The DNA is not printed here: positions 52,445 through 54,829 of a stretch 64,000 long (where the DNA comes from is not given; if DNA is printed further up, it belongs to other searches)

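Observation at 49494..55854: Fe-S/flavin oxidoreductase operon inserted into the RNA-polymerase/ribosomal supraoperon directly after nusA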

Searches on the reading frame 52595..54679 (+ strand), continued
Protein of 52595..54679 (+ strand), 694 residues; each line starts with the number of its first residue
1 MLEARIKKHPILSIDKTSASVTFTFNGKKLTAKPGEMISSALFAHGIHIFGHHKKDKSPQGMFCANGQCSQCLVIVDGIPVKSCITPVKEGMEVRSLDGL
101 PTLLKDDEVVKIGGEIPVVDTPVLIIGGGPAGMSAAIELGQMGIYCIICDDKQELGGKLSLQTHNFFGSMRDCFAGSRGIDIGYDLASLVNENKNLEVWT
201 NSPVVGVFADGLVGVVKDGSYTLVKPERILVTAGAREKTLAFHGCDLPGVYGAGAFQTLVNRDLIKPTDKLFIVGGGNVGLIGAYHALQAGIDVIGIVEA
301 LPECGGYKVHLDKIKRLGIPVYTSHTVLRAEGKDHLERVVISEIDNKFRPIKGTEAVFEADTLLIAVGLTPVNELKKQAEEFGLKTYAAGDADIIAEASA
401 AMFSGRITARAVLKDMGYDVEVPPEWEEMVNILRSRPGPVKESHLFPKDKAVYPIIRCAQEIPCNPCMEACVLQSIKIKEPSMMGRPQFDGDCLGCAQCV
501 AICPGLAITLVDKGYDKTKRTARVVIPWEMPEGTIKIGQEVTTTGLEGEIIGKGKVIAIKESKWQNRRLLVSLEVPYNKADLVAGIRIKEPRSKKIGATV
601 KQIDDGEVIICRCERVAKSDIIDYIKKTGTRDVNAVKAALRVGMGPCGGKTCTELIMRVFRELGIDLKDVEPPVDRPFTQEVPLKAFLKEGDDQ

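Call 32: search_protein_families(library=ncbifam, proteins=[L018:8283-9899:-, L027:516-2144:+, L047:427-1974:+, L040:4039-5250:+, L040:14214-15416:+, L015:7790-8215:+, L018:13291-14358:-, L014:4209-5183:+, L040:1293-3671:+, L038:8846-9991:+], max_evalue=1e-10)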
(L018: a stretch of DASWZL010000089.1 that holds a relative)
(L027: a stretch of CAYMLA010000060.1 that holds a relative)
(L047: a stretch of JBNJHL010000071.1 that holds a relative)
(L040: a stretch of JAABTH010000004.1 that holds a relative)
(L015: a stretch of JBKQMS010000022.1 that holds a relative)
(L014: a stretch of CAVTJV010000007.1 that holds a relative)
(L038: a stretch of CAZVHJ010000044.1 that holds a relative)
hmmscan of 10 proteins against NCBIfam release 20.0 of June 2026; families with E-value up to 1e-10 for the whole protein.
L018:8283-9899:- (539 aa): 38 families (the best 25 are shown)
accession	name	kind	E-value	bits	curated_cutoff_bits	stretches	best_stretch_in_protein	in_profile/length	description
TIGR01236.1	D1pyr5carbox1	equivalog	7.7e-226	750.8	613.6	1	15-538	5-532/533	L-glutamate gamma-semialdehyde dehydrogenase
NF002852.0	PRK03137.1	subfamily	9.4e-102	341.4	648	1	25-525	19-512/514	L-glutamate gamma-semialdehyde dehydrogenase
TIGR01237.1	D1pyr5carbox2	equivalog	3e-94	316.6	659.65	1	31-526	21-510/511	L-glutamate gamma-semialdehyde dehydrogenase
NF008869.0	PRK11904.1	equivalog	1.8e-64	218.1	747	1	22-523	534-1024/1042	bifunctional proline dehydrogenase/L-glutamate gamma-semialdehyde dehydrogenase PutA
NF008772.0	PRK11809.1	equivalog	6e-55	186.4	1750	1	42-523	648-1112/1318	trifunctional transcriptional regulator/proline dehydrogenase/L-glutamate gamma-semialdehyde dehydrogenase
TIGR01238.1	D1pyr5carbox3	equivalog_domain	8.7e-54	182.9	485.2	1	24-519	20-497/500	L-glutamate gamma-semialdehyde dehydrogenase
NF052305.1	DioxValDhHalo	equivalog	7.3e-48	163.6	750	1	50-505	15-460/483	2,5-dioxovalerate dehydrogenase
NF009725.0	PRK13252.1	equivalog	2e-47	161.7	593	1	45-507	10-462/488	betaine-aldehyde dehydrogenase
NF042993.1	AlphKGSA_gudD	equivalog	2.2e-46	158.6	770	1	52-505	16-460/481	alpha-ketoglutaric semialdehyde dehydrogenase GucD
NF010000.0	PRK13473.1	subfamily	7.8e-46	156.7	615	1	45-504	6-452/475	aminobutyraldehyde dehydrogenase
TIGR01804.1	BADH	equivalog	1.1e-45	156.1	668.6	1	57-508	15-455/467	betaine-aldehyde dehydrogenase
TIGR02299.1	HpaE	equivalog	2.5e-44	151.7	638.35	1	44-509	3-461/488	5-carboxymethyl-2-hydroxymuconate semialdehyde dehydrogenase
NF006916.0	PRK09407.1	equivalog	1.2e-43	149.5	521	1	49-528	28-495/526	succinic semialdehyde dehydrogenase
NF006992.0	PRK09457.1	subfamily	3e-40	138.3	514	1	57-505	17-451/487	succinylglutamate-semialdehyde dehydrogenase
TIGR03240.1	arg_catab_astD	equivalog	5.8e-39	134.2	579.3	1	53-504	11-448/484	succinylglutamate-semialdehyde dehydrogenase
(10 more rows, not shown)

L027:516-2144:+ (543 aa): 38 families (the best 25 are shown)
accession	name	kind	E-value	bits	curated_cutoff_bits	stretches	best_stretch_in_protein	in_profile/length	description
TIGR01236.1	D1pyr5carbox1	equivalog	1.2e-242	806.2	613.6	1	13-540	2-532/533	L-glutamate gamma-semialdehyde dehydrogenase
NF002852.0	PRK03137.1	subfamily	3.2e-114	382.5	648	1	13-529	7-514/514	L-glutamate gamma-semialdehyde dehydrogenase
TIGR01237.1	D1pyr5carbox2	equivalog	6.8e-104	348.5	659.65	1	23-529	12-511/511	L-glutamate gamma-semialdehyde dehydrogenase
NF008869.0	PRK11904.1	equivalog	3.6e-82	276.7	747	1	25-525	536-1024/1042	bifunctional proline dehydrogenase/L-glutamate gamma-semialdehyde dehydrogenase PutA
TIGR01238.1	D1pyr5carbox3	equivalog_domain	1.3e-73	248.2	485.2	1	26-523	21-499/500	L-glutamate gamma-semialdehyde dehydrogenase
NF008772.0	PRK11809.1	equivalog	9.9e-70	235.4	1750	1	46-523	650-1110/1318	trifunctional transcriptional regulator/proline dehydrogenase/L-glutamate gamma-semialdehyde dehydrogenase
NF042993.1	AlphKGSA_gudD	equivalog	5.6e-69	233.1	770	1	52-523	15-476/481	alpha-ketoglutaric semialdehyde dehydrogenase GucD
TIGR01804.1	BADH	equivalog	3.7e-63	213.6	668.6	1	53-511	10-456/467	betaine-aldehyde dehydrogenase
NF052305.1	DioxValDhHalo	equivalog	1.1e-60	205.9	750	1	51-507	15-460/483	2,5-dioxovalerate dehydrogenase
NF006916.0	PRK09407.1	equivalog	9.6e-59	199.3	521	1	57-527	35-492/526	succinic semialdehyde dehydrogenase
NF010000.0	PRK13473.1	subfamily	4.9e-58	196.9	615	1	46-524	6-469/475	aminobutyraldehyde dehydrogenase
TIGR02299.1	HpaE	equivalog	1.5e-57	195.3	638.35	1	55-511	15-461/488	5-carboxymethyl-2-hydroxymuconate semialdehyde dehydrogenase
NF009725.0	PRK13252.1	equivalog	1.9e-57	194.8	593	1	53-526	19-478/488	betaine-aldehyde dehydrogenase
NF040792.1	glyc_ald_dh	equivalog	8.4e-55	186.6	760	1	54-517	14-463/488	D-glyceraldehyde dehydrogenase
NF045735.1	PaDhStyDPseudo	equivalog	1.7e-53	182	850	1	47-513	7-468/483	phenylacetaldehyde dehydrogenase StyD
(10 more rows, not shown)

L047:427-1974:+ (516 aa): 40 families (the best 25 are shown)
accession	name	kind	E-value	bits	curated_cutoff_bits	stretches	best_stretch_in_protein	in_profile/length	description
NF002852.0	PRK03137.1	subfamily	6e-232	771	648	1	1-514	1-513/514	L-glutamate gamma-semialdehyde dehydrogenase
TIGR01237.1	D1pyr5carbox2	equivalog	3e-209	696.1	659.65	1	5-515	1-511/511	L-glutamate gamma-semialdehyde dehydrogenase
NF008869.0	PRK11904.1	equivalog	5.7e-117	391.9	747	1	6-513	524-1026/1042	bifunctional proline dehydrogenase/L-glutamate gamma-semialdehyde dehydrogenase PutA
NF052305.1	DioxValDhHalo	equivalog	8.3e-113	377.8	750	1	45-492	15-459/483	2,5-dioxovalerate dehydrogenase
NF042993.1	AlphKGSA_gudD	equivalog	2.2e-111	373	770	1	44-511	13-478/481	alpha-ketoglutaric semialdehyde dehydrogenase GucD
TIGR01236.1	D1pyr5carbox1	equivalog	7.9e-111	371.3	613.6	1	6-514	1-520/533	L-glutamate gamma-semialdehyde dehydrogenase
TIGR01804.1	BADH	equivalog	9.3e-103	344.2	668.6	1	45-496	8-455/467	betaine-aldehyde dehydrogenase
TIGR02299.1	HpaE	equivalog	1.4e-98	330.6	638.35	1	40-512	4-475/488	5-carboxymethyl-2-hydroxymuconate semialdehyde dehydrogenase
NF008772.0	PRK11809.1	equivalog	3e-95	320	1750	1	7-506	618-1107/1318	trifunctional transcriptional regulator/proline dehydrogenase/L-glutamate gamma-semialdehyde dehydrogenase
NF009725.0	PRK13252.1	equivalog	4.9e-95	318.8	593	1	40-512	10-478/488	betaine-aldehyde dehydrogenase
TIGR01238.1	D1pyr5carbox3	equivalog_domain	4.6e-94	315.7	485.2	1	12-508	14-498/500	L-glutamate gamma-semialdehyde dehydrogenase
NF010000.0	PRK13473.1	subfamily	9.5e-93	311.4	615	1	39-492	5-452/475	aminobutyraldehyde dehydrogenase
NF007497.0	PRK10090.1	equivalog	1.5e-91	307.6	500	1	37-508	7-472/480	aldehyde dehydrogenase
TIGR01780.1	SSADH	subfamily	1.8e-90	304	646.35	1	62-499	8-442/448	succinate-semialdehyde dehydrogenase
NF040792.1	glyc_ald_dh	equivalog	3.3e-88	296.7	760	1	40-503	4-467/488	D-glyceraldehyde dehydrogenase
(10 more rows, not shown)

L040:4039-5250:+ (404 aa): 69 families (the best 25 are shown)
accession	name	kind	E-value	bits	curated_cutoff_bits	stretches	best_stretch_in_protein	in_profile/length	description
NF003145.0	PRK04073.1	equivalog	5.9e-213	706.6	656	1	7-401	1-395/396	ornithine--oxo-acid transaminase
TIGR01885.1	Orn_aminotrans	equivalog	4.2e-169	562.5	378.4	1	10-401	1-401/402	ornithine--oxo-acid transaminase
TIGR00707.1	argD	subfamily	1.4e-119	399.4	410.05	1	23-401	4-380/381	acetylornithine/succinylornithine family transaminase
NF002325.0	PRK01278.1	subfamily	2e-113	379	372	1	24-402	9-387/395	acetylornithine transaminase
NF002874.0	PRK03244.1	equivalog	1.9e-104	349.6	457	1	11-402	8-393/399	acetylornithine transaminase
NF002797.0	PRK02936.1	equivalog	3.2e-99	332.3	496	1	24-403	7-379/385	acetylornithine transaminase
NF042418.1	LysJ_Th_th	equivalog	2.3e-97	326.3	700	1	18-401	8-385/386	[LysW]-aminoadipate semialdehyde transaminase LysJ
NF003468.0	PRK05093.1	subfamily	4.9e-97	325.2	522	1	22-400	17-398/405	acetylornithine/succinyldiaminopimelate transaminase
NF004426.0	PRK05769.1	equivalog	2.2e-94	316.7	552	2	191-402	220-438/441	acetyl ornithine aminotransferase family protein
TIGR03246.1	arg_catab_astC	subfamily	1.2e-91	307.6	609.95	1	22-395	11-387/397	acetylornithine/succinylornithine family transaminase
NF005993.0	PRK08117.1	subfamily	1.4e-89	300.7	574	2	190-403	205-429/433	aspartate aminotransferase family protein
NF008570.0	PRK11522.1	equivalog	6.3e-88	295.4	612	1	38-402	79-455/464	putrescine aminotransferase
NF053554.1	prodigi_MAP_PigE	equivalog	2.9e-87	293.9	850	1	31-355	403-731/837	prodigiosin MAP biosynthesis aminotransferase PigE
NF002985.0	PRK03715.1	equivalog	6.7e-85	285.1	568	1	30-402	20-392/395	acetylornithine transaminase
NF009047.0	PRK12381.1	subfamily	2.7e-84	283.3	630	1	23-398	16-394/406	bifunctional succinylornithine transaminase/acetylornithine transaminase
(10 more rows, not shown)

L040:14214-15416:+ (401 aa): 24 families
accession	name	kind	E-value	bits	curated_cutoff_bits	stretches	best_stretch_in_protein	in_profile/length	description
TIGR02660.1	nifV_homocitr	equivalog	1.9e-155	517.7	462.9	1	22-384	3-365/365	homocitrate synthase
NF002085.0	PRK00915.1-2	subfamily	6e-128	427.7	517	1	17-388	11-380/504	2-isopropylmalate synthase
TIGR02090.1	LEU1_arch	subfamily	3.7e-123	411.2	484.75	1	23-370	3-350/363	isopropylmalate/citramalate/homocitrate synthases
NF041069.1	IPMS_Sufob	equivalog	4.2e-105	352.1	600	1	24-373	4-355/371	isopropylmalate synthase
NF002086.0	PRK00915.1-3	equivalog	1e-99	334.4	532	1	22-389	8-386/516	2-isopropylmalate synthase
TIGR02146.1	LysS_fung_arch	equivalog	8.7e-95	317.8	413.55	1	23-365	1-343/344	homocitrate synthase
NF002088.0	PRK00915.1-5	equivalog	8.4e-94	314.9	697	1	22-386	5-380/514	2-isopropylmalate synthase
NF002087.0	PRK00915.1-4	equivalog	1e-92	311.4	729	1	22-386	8-384/516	2-isopropylmalate synthase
TIGR00973.1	leuA_bact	equivalog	1.2e-89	301.1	598.7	1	23-386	4-378/494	2-isopropylmalate synthase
NF002084.0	PRK00915.1-1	equivalog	7.2e-72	242.6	748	1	22-380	6-375/523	2-isopropylmalate synthase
TIGR00977.1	citramal_synth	equivalog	1.1e-54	185.6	450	1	23-360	4-355/526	citramalate synthase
NF042434.1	IPMS_Lepto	equivalog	3.8e-51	174.2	500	1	18-368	3-370/374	2-isopropylmalate synthase LeuA2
NF042433.1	CitmalDyn_Leptosp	equivalog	5.7e-51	173.6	950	1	23-386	10-382/514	(R)-citramalate synthase CimA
NF006049.0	PRK08195.1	subfamily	1.5e-20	73.6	229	1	18-280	5-268/344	4-hyroxy-2-oxovalerate/4-hydroxy-2-oxopentanoic acid aldolase,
TIGR03217.1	4OH_2_O_val_ald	equivalog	7.4e-19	68.1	286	1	22-278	4-261/334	4-hydroxy-2-oxovalerate aldolase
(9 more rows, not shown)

L015:7790-8215:+ (142 aa): 0 families

L018:13291-14358:- (356 aa): 4 families
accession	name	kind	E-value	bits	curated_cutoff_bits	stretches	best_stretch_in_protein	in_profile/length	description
NF040871.1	AztB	equivalog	3.4e-41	141.7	280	1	71-311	4-245/254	zinc ABC transporter permease AztB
TIGR03770.1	anch_rpt_perm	equivalog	4.4e-32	111.9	296.8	1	67-325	6-264/270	anchored repeat-type ABC transporter permease subunit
NF040927.1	ABC_perm_SloB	subfamily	5.7e-30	105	460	1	71-324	4-257/271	metal ABC transporter permease subunit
NF007089.0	PRK09543.1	equivalog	7.9e-27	94.5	284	1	83-318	9-245/261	zinc ABC transporter permease subunit ZnuB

L014:4209-5183:+ (325 aa): 6 families
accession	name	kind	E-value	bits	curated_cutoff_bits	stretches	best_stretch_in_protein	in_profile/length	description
NF002958.0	PRK03620.1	subfamily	2.9e-24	85.4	278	1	24-190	19-182/307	5-dehydro-4-deoxyglucarate dehydratase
TIGR00674.1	dapA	equivalog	1e-22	80.3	206.15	1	20-181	3-165/286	4-hydroxy-tetrahydrodipicolinate synthase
TIGR03249.1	KdgD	equivalog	3.5e-21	75.6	373.95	1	23-204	16-197/299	5-dehydro-4-deoxyglucarate dehydratase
TIGR02313.1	HpaI-NOT-DapA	exception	2.9e-20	72.2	396.7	1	18-199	3-187/294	2,4-dihydroxyhept-2-ene-1,7-dioic acid aldolase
NF003164.0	PRK04147.1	equivalog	1.1e-13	51.1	281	1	15-180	3-170/294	N-acetylneuraminate lyase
NF040954.1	Arch_KDGaldase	equivalog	4.4e-12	45.9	390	0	23-181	7-161/288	bifunctional 2-dehydro-3-deoxy-phosphogluconate/2-dehydro-3-deoxy-6-phosphogalactonate aldolase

L040:1293-3671:+ (793 aa): 10 families
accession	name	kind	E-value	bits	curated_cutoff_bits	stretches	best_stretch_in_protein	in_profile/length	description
NF043068.1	glycl_HYPD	equivalog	0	1347.2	1100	1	9-790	1-782/784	trans-4-hydroxy-L-proline dehydratase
TIGR01774.1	PFL2-3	subfamily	1.3e-195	652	678.2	1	10-792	4-786/786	formate C-acetyltransferase/glycerol dehydratase family glycyl radical enzyme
NF048011.1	SfplDhtHpsGDes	equivalog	5.7e-171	570.7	1000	1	3-791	17-820/821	(2S)-3-sulfopropanediol dehydratase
NF048009.1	SfplDhtHpfGKleb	equivalog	1.7e-154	516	1000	1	11-789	27-821/824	(2S)-3-sulfopropanediol dehydratase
TIGR04394.1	choline_CutC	equivalog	6.9e-150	501.1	1050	1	10-789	3-785/789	choline trimethylamine-lyase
NF007437.0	PRK09983.1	equivalog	1.3e-149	499.7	1109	1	9-792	2-765/765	formate C-acetyltransferase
NF033718.1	indole_decarb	equivalog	3.5e-124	415.9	1100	1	28-790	51-866/868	indoleacetate decarboxylase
NF033715.1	glycyl_HPDL_Lrg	equivalog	3.2e-100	336.3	1150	2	204-596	272-683/901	4-hydroxyphenylacetate decarboxylase large subunit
TIGR01255.1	pyr_form_ly_1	equivalog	2.5e-33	115.5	994.2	1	259-791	236-742/744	formate C-acetyltransferase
NF038360.1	rad_fix_GrcA3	exception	5.9e-20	71.1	158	1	718-791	3-76/78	autonomous glycyl radical cofactor GrcA3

L038:8846-9991:+ (382 aa): 4 families
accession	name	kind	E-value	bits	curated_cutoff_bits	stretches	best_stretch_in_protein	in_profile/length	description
NF004898.0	PRK06259.1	equivalog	2.6e-30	105.5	385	1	58-376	184-484/488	fumarate reductase (CoM/CoB) subunit TfrB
NF045670.1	quin_L_LdhH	equivalog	1.6e-22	79.6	800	1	162-360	483-692/706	L-lactate dehydrogenase (quinone) large subunit LdhH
NF008369.0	PRK11168.1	equivalog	2.8e-16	59.4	278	1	163-361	184-388/401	anaerobic glycerol-3-phosphate dehydrogenase subunit C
NF045724.1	ferredox_TmcB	equivalog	8.5e-11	41.1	735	1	241-350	285-401/430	electron transfer complex ferredoxin TmcB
